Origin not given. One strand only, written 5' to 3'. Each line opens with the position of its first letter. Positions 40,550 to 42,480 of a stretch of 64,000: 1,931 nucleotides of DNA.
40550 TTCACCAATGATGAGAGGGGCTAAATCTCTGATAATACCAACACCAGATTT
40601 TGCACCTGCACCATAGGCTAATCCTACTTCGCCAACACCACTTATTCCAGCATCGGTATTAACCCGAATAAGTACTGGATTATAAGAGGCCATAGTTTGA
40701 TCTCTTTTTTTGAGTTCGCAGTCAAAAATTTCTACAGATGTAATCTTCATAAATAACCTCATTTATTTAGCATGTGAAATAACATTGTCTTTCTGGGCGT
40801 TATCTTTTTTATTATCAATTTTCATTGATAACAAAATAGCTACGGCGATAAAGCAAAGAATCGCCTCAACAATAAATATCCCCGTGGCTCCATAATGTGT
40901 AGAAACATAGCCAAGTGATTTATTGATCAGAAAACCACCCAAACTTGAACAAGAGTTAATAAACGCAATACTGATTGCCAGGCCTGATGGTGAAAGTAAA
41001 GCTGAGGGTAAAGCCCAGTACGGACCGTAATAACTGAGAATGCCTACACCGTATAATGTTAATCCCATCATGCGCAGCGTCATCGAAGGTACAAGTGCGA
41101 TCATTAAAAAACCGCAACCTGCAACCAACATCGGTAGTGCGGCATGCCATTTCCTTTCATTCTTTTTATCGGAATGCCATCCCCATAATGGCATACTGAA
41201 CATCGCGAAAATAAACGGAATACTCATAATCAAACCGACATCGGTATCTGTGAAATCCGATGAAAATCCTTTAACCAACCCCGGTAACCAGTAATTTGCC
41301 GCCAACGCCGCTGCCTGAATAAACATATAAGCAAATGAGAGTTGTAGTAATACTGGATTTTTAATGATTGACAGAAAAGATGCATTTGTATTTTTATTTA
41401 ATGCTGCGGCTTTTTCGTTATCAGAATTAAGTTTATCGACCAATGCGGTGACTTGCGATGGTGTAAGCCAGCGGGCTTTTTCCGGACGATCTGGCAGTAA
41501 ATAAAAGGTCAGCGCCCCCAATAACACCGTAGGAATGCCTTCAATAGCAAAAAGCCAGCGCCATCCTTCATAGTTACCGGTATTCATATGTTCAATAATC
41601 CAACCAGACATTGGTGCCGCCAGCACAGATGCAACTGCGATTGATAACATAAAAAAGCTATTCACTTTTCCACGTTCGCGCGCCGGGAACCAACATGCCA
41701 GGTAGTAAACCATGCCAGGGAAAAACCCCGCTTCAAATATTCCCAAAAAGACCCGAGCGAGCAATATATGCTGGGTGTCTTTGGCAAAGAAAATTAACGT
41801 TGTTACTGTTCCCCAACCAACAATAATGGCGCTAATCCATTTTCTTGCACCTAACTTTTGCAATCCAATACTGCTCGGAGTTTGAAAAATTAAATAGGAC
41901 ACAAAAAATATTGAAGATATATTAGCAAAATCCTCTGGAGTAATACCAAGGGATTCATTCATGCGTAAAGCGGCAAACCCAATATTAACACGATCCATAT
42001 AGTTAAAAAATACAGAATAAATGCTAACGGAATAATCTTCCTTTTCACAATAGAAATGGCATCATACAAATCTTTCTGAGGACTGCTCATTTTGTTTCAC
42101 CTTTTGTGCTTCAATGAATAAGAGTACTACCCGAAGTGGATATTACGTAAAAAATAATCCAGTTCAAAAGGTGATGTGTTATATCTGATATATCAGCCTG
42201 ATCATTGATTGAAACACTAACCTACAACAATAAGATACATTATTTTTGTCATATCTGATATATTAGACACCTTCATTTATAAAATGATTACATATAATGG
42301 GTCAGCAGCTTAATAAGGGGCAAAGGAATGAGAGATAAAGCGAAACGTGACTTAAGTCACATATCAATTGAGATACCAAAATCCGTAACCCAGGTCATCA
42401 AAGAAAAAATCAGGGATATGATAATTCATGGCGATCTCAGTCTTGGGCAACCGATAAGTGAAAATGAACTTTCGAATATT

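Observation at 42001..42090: Apparent frameshift in an A6 homopolymer at the 5' end of the island MFS transporter gene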

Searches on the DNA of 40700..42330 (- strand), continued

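Call 28: get_annotated_region(hit=H37, flank=1500)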
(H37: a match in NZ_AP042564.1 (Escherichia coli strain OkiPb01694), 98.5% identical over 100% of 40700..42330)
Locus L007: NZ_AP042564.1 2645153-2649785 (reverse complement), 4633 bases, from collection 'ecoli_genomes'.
description: Escherichia coli strain OkiPb01694 chromosome, complete genome
organism: Escherichia coli strain OkiPb01694 (NCBI taxid 562)
replicon: chromosome; assembly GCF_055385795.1
host: -; source: bovine feces; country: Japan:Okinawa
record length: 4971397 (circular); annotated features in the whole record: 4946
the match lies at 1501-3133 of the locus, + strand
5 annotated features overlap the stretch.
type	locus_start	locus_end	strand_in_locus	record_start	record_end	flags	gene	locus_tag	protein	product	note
CDS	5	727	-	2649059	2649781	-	ubiG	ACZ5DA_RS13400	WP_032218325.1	bifunctional 2-polyprenyl-6-hydroxyphenol methylase/3-demethylubiquinol 3-O-methyltransferase UbiG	-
CDS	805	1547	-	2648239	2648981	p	-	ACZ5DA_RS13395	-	GntR family transcriptional regulator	frameshifted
CDS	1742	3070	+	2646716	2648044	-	-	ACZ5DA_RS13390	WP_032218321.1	MFS transporter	-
CDS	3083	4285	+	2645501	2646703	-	-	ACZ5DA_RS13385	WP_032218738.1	mandelate racemase/muconate lactonizing enzyme family protein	-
CDS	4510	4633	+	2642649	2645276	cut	gyrA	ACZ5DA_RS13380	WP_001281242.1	DNA topoisomerase (ATP-hydrolyzing) subunit A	-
